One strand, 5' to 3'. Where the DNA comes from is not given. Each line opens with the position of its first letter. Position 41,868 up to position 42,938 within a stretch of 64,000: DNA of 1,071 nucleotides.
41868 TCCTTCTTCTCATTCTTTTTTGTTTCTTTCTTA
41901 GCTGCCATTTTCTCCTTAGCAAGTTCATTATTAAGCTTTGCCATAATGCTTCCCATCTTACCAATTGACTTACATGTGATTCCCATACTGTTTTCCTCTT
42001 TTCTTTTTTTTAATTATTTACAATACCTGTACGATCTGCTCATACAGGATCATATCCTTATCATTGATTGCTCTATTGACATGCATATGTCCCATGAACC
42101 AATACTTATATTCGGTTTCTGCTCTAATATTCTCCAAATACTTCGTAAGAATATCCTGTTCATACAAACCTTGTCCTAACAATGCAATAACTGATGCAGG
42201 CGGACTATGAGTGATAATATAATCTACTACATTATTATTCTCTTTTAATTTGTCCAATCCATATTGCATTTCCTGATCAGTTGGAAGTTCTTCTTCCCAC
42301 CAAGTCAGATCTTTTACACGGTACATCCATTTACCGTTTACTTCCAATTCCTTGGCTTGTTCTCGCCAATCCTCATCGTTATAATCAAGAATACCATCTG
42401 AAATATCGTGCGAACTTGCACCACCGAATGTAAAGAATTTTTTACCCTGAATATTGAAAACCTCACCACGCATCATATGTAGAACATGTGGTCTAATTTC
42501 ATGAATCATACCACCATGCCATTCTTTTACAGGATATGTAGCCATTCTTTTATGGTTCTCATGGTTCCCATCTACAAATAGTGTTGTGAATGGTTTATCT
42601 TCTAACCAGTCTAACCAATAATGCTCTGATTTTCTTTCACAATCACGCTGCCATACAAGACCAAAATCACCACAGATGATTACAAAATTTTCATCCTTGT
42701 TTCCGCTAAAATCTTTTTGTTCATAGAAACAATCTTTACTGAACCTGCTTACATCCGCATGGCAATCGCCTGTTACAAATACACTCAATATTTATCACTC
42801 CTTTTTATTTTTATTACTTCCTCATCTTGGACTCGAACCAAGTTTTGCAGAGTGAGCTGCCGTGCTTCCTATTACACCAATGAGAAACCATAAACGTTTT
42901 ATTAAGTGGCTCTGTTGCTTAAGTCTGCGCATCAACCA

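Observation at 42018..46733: tRNA-centred RNA healing-and-sealing cluster: tRNA-binding-domain RNA ligase + kinase remnant + metallophosphoesterase + tRNA genes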

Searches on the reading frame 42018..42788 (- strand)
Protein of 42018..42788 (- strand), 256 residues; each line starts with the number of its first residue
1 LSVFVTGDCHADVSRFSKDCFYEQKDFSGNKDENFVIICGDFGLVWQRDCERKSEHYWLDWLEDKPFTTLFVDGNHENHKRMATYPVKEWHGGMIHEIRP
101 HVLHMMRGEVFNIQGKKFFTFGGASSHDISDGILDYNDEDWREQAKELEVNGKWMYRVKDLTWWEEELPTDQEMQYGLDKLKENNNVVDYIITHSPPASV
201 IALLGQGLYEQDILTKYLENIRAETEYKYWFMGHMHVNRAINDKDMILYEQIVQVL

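Call 3: search_protein_families(library=pfam, proteins=[window:42018-42788:-], max_evalue=0.1)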
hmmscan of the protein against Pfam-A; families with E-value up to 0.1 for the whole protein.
window:42018-42788:- (256 aa): 2 families
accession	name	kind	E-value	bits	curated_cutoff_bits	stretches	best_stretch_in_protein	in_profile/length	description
PF00149.33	Metallophos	-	4.5e-10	40.7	21.5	1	1-237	1-190/191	Calcineurin-like phosphoesterase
PF12850.12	Metallophos_2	-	0.00087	19.8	27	1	1-245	1-126/154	Calcineurin-like phosphoesterase superfamily domain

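Call 4: search_protein_families(library=phrogs, proteins=[window:42018-42788:-], max_evalue=0.01)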
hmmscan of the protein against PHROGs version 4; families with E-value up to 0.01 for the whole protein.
window:42018-42788:- (256 aa): 1 family
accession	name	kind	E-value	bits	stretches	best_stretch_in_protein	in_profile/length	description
phrog_1649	-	other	3.1e-34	119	1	1-238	36-254/308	metallo-phosphoesterase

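Call 21: search_solved_structures(query=window:42018-42788:-, max_evalue=1)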
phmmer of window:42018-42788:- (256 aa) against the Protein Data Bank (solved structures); distinct sequences matched with E-value up to 1: 9.
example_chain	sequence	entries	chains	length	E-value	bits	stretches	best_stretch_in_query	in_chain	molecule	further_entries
9f79_A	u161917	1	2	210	0.25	14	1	132-247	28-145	Eukaryotic translation initiation factor 5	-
4peh_A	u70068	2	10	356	0.25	14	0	54-80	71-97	RNA lariat debranching enzyme, putative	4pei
5uki_A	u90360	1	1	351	0.28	13.8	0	55-80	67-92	RNA lariat debranching enzyme, putative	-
5k71_A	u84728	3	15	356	0.29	13.8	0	55-80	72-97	RNA lariat debranching enzyme, putative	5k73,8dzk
4pef_A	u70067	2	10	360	0.3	13.8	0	55-80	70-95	RNA lariat debranching enzyme, putative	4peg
9jej_A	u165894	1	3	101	0.75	12.4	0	74-111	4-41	Histone acetyltransferase p300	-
8snb_8Q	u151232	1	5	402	0.93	12.1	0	128-173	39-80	Tektin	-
6zu9_m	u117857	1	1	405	0.94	12.1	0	132-247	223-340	Eukaryotic translation initiation factor 5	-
6fyx_m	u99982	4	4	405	0.99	12.1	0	133-247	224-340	Eukaryotic translation initiation factor 5 | TIF5 isoform 1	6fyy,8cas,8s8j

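Call 54: search_protein_families(library=ncbifam, proteins=[window:42018-42788:-], max_evalue=0.01)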
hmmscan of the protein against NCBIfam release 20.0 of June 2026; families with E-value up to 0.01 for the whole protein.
window:42018-42788:- (256 aa): 1 family
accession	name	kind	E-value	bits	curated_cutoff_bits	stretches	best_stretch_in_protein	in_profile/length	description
TIGR03729.1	acc_ester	subfamily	0.0036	16.7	148.25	0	5-83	4-78/239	putative phosphoesterase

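Call 55: search_dna_similar(query=window:42018-42788:-, collection=phages, mode=protein, max_rows=15)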
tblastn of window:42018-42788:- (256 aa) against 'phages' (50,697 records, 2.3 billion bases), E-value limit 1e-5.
Records with a match: 21; places in all: 21; records where one place covers at least 80% of the query: 20.
Best place of each record, by identity: <60% 21.
By first word of the organism name: Bacteriophage 9; Streptomyces 9; Oscillospirales 1; Nitratidesulfovibrio 1; Desulfovibrio 1.
By host as written in the record: - 9; Streptomyces sanglieri UNT16F27A 4; Streptomyces griseus ATCC 10137 2; Streptomyces viridochromogenes DSM40736 2; Streptomyces griseofuscus ATCC 23916 1; Oscillospirales 1; Nitratidesulfovibrio vulgaris ATCC7757 (synonym: Desulfovibtio vulgaris) 1; Desulfovibrio vulgaris ATCC 7757 1.
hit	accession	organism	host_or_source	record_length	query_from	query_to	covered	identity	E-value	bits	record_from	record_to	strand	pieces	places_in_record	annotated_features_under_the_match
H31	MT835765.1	Bacteriophage sp.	human fecal samples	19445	1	255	100%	45.5%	5e-65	224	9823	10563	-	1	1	record has no annotation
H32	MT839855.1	Bacteriophage sp.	human fecal samples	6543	1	255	92%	46.6%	1e-53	234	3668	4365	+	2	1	record has no annotation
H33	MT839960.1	Bacteriophage sp.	human fecal samples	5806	1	255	100%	37.7%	4e-52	187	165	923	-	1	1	record has no annotation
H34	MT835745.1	Bacteriophage sp.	human fecal samples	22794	1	256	100%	37.5%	2e-46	171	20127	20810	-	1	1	record has no annotation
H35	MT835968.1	Bacteriophage sp.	human fecal samples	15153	1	255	100%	33.6%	7e-39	149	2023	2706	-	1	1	record has no annotation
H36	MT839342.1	Bacteriophage sp.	human fecal samples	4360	3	255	99%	30.4%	1e-34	136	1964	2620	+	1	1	record has no annotation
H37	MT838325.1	Bacteriophage sp.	human fecal samples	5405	3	255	99%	30.4%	1e-34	137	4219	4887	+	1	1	record has no annotation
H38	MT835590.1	Bacteriophage sp.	human fecal samples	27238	3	255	99%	28.9%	2e-33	133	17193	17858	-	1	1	record has no annotation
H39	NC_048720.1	Streptomyces phage Blueeyedbeauty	Streptomyces griseus ATCC 10137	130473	1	236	92%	26.9%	5e-6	53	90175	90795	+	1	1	165: metallo-phosphoesterase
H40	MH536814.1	Streptomyces phage Blueeyedbeauty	Streptomyces griseus ATCC 10137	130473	1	236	92%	26.9%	5e-6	53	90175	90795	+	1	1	165: phosphoesterase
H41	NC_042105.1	Streptomyces phage BillNye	Streptomyces viridochromogenes DSM40736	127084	1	236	92%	26.7%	5e-7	56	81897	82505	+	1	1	metallo-phosphoesterase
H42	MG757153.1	Streptomyces phage BillNye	Streptomyces viridochromogenes DSM40736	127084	1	236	92%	26.7%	5e-7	56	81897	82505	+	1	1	phosphoesterase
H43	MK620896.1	Streptomyces phage Circinus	Streptomyces griseofuscus ATCC 23916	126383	1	236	92%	26.7%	6e-7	56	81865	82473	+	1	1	133: phosphoesterase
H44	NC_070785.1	Streptomyces phage Wakanda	Streptomyces sanglieri UNT16F27A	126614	1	236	92%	26.0%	2e-7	57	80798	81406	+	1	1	139: metallo-phosphoesterase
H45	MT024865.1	Streptomyces phage Wakanda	Streptomyces sanglieri UNT16F27A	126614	1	236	92%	26.0%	2e-7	57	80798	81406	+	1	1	139: phosphoesterase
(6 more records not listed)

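Call 64: find_homologous_proteins(query=window:42018-42788:-, max_evalue=0.001)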
Query window:42018-42788:- (256 aa): 6042 proteins with E <= 0.001 among 6194 candidates; the best 120 are listed.
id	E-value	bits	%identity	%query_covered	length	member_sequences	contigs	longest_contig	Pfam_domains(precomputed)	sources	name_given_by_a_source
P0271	6.1e-170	582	95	100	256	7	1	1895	PF00149.34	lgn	-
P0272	5.0e-167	572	93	100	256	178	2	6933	PF00149.34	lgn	-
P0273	1.9e-135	469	77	100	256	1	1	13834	-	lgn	-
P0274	1.5e-131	456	73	100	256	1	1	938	PF00149.34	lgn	-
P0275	2.6e-129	449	72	100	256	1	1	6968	PF00149.34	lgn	-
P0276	4.1e-128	445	71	100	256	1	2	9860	PF00149.34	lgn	-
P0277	1.4e-127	443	73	100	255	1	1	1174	PF00149.34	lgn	-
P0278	8.1e-127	440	71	100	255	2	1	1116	PF00149.34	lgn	-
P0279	1.4e-126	440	72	100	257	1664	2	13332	PF00149.34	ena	-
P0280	3.8e-126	438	70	100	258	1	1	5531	PF00149.34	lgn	-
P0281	1.6e-125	436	71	100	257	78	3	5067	PF00149.34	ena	-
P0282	3.6e-125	435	70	100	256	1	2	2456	PF00149.34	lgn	-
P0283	5.2e-125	434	70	100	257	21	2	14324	-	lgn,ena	-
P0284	6.8e-125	434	70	100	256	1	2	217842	PF00149.34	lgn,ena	-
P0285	7.2e-125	434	71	100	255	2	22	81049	PF00149.34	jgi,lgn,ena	-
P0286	1.3e-124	433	69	100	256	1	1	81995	PF00149.34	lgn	-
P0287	3.3e-124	432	70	100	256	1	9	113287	PF00149.34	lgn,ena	-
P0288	3.5e-124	432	71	100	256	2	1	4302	PF00149.34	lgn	-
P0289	8.6e-124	430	69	100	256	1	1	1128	PF00149.34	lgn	-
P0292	1.5e-123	430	70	100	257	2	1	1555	PF00149.34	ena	-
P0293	1.6e-123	430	70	100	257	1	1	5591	PF00149.34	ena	-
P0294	1.9e-123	429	71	100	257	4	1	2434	PF00149.34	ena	-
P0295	2.0e-122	426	68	100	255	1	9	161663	PF00149.34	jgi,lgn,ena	-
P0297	5.3e-122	425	71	100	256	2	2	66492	PF00149.34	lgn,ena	-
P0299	7.3e-122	424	68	100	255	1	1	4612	PF00149.34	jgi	-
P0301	1.2e-121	423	70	100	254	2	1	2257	PF00149.34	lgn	-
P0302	1.2e-121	423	68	100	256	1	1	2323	PF00149.34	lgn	-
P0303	1.5e-121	423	68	100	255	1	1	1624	PF00149.34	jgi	-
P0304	2.0e-121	423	70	100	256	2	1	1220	PF00149.34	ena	-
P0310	4.7e-121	422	68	100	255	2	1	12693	PF00149.34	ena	-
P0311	5.5e-121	421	68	100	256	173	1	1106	PF00149.34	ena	-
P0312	6.7e-121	421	69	100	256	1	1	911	PF00149.34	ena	-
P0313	7.6e-121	421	71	100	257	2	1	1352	PF00149.34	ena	-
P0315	9.8e-121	420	68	100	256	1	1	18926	PF00149.34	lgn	-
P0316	1.0e-120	420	67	100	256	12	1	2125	PF00149.34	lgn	-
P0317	1.2e-120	420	69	100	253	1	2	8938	PF00149.34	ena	-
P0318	1.5e-120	420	70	100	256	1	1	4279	PF00149.34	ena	-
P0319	2.2e-120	419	70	100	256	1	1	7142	PF00149.34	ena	-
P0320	2.3e-120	419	70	100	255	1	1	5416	PF00149.34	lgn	-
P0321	2.5e-120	419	68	100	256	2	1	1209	PF00149.34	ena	-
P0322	2.5e-120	419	67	100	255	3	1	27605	PF00149.34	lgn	-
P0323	2.8e-120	419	70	100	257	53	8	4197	PF00149.34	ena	-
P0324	4.5e-120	418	70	100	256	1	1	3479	PF00149.34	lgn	-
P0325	4.8e-120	418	68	100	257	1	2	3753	PF00149.34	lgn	-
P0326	4.9e-120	418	69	100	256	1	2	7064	PF00149.34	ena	-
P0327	6.6e-120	418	69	100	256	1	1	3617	PF00149.34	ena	-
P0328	7.7e-120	418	69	100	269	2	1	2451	PF00149.34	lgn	-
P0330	1.3e-119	417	67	100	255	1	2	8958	PF00149.34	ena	-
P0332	2.1e-119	416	67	100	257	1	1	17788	PF00149.34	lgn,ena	-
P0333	3.7e-119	415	67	100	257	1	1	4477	PF00149.34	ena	-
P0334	4.9e-119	415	68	99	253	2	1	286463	-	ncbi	-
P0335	8.6e-119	414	68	100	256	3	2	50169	PF00149.34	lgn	-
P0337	3.0e-118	412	68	99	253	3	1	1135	PF00149.34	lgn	-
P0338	4.6e-118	412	68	100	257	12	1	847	PF00149.34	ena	-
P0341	7.5e-118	411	67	100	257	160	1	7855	PF00149.34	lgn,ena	-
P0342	8.6e-118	411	68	100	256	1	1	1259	PF00149.34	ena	-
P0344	1.4e-117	410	69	99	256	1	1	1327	PF00149.34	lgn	-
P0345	1.6e-117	410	66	100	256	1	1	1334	PF00149.34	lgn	-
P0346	1.6e-117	410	66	100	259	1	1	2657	PF00149.34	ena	-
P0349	2.9e-117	409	67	100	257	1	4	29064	PF00149.34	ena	-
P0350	3.4e-117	409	67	100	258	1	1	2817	PF00149.34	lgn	-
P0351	4.0e-117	409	67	100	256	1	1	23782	PF00149.34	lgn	-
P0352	4.4e-117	408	67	100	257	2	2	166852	PF00149.34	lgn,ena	-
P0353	4.8e-117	408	66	100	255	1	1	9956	PF00149.34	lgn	-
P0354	5.5e-117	408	68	100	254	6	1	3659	PF00149.34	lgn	-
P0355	5.6e-117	408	68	100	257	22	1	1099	PF00149.34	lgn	-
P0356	6.8e-117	408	66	100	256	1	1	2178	PF00149.34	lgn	-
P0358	8.1e-117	408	65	100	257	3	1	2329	PF00149.34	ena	-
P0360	9.8e-117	407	67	99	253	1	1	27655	PF00149.34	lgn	-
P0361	1.1e-116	407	66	100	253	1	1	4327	PF00149.34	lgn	-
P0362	1.6e-116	407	67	100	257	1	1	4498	PF00149.34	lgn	-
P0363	1.6e-116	407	67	100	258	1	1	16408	PF00149.34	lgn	-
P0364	3.0e-116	406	64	100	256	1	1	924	PF00149.34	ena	-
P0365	3.2e-116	406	66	99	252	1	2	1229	PF00149.34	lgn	-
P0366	3.3e-116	406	68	100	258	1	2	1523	PF00149.34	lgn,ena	-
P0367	3.7e-116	405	67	100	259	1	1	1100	PF00149.34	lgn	-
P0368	4.5e-116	405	65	100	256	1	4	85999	PF00149.34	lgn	-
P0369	6.8e-116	405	66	100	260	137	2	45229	PF00149.34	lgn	-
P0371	1.1e-115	404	66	100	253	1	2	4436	PF00149.34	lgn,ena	-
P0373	1.4e-115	404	67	100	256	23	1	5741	PF00149.34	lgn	-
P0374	1.5e-115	404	66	99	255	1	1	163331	PF00149.34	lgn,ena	-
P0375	1.9e-115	403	66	100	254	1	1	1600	PF00149.34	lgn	-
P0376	2.2e-115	403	64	100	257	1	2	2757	PF00149.34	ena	-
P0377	2.2e-115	403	67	99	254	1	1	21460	PF00149.34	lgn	-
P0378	2.3e-115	403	66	100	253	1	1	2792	PF00149.34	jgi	jgi:predicted phosphodiesterase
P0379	2.3e-115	403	66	100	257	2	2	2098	PF00149.34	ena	-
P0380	2.7e-115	403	65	100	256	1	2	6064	PF00149.34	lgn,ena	-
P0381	3.1e-115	402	67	100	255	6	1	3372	PF00149.34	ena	-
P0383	3.6e-115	402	67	100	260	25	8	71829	PF00149.34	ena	-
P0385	5.1e-115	402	66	100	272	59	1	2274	PF00149.34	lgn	-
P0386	5.3e-115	402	64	100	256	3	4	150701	PF00149.34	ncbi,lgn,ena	-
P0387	5.8e-115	402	64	100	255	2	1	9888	PF00149.34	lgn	-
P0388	6.3e-115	401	66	100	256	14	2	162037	PF00149.34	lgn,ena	-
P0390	8.1e-115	401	66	100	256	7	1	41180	PF00149.34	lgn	-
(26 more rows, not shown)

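Call 65: find_encoding_contigs(protein=P0334, flank=6000, max_places=2)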
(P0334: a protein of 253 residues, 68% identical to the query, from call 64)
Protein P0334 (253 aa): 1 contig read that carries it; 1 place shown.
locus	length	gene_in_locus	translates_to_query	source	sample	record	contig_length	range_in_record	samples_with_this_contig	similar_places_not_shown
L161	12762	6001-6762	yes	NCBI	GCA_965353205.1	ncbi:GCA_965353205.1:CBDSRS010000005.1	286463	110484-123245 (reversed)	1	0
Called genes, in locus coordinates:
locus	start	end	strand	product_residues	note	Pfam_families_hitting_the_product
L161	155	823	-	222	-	-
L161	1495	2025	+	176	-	-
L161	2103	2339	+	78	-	-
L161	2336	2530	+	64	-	-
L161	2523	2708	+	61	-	-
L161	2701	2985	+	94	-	-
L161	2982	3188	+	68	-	-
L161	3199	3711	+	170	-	PF09643:YopX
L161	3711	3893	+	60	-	-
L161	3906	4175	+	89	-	-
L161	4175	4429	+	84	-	-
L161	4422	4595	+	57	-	-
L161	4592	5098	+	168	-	-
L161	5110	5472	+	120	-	-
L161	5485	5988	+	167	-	-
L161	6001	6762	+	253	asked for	-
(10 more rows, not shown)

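Call 66: find_encoding_contigs(protein=P0285, flank=6000, max_places=3)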
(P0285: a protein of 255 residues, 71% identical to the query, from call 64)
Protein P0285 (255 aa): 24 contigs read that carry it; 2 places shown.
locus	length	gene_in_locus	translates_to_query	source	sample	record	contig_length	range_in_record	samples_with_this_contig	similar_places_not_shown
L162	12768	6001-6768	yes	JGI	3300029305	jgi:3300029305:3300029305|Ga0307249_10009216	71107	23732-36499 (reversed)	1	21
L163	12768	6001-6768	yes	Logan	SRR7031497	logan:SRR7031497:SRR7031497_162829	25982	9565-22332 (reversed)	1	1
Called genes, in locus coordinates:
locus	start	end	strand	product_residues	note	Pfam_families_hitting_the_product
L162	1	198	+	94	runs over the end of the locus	-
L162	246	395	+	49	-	-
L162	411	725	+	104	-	-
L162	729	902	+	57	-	-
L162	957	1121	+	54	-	-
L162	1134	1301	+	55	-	-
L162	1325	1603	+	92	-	-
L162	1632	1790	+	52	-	-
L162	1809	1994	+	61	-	-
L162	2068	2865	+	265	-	-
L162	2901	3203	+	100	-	-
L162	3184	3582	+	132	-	-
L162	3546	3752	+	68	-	-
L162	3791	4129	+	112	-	-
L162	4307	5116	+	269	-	-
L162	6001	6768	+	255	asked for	PF00149:Metallophos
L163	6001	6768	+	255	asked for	PF00149:Metallophos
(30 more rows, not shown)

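Call 69: search_solved_structures(query=A3, max_evalue=1)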
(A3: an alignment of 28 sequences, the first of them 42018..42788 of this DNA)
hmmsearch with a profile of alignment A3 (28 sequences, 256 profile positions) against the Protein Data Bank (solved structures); distinct sequences matched with E-value up to 1: 2.
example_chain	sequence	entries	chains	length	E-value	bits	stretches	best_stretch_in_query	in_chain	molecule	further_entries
5k0z_A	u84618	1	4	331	0.13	15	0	135-184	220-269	L-lactate dehydrogenase B chain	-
4h09_A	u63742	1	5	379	0.27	13.9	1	157-222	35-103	Hypothetical leucine rich repeat protein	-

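Call 75: predict_structure(alignment_id=A3)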
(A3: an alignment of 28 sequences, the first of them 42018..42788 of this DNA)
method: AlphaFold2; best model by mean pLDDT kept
length: 256 residues; sequences in the alignment: 28
mean_pLDDT: 85.5   pTM: 0.84
mean pLDDT of the five models: 85.5, 84.1, 82.9, 82.8, 82.1
residues with pLDDT >= 90: 120; 70-90: 99; 50-70: 37; < 50: 0
segments of 3 or more residues with pLDDT < 50: none
pLDDT, mean of each block of 10 residues (from residue 1): 88 86 76 91 77 90 94 71 89 95 95 96 71 80 86 69 66 94 98 91 70 89 97 84 90 90
secondary structure, 60 per line:
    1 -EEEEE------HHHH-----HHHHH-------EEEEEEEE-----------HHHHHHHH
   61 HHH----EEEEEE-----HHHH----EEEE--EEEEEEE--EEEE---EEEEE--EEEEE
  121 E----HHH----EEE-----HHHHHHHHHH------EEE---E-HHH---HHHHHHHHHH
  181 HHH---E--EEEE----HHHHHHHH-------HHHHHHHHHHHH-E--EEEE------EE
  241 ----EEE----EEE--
elements in order: E2-6 H13-16 H22-26 E34-41 H53-63 E68-73 H79-82 E87-90 E93-99 E102-105 E109-113 E116-121 E133-135 H141-150 E157-159 H171-183 E190-193 H198-205 H213-224 E229-232 E245-247 E252-254
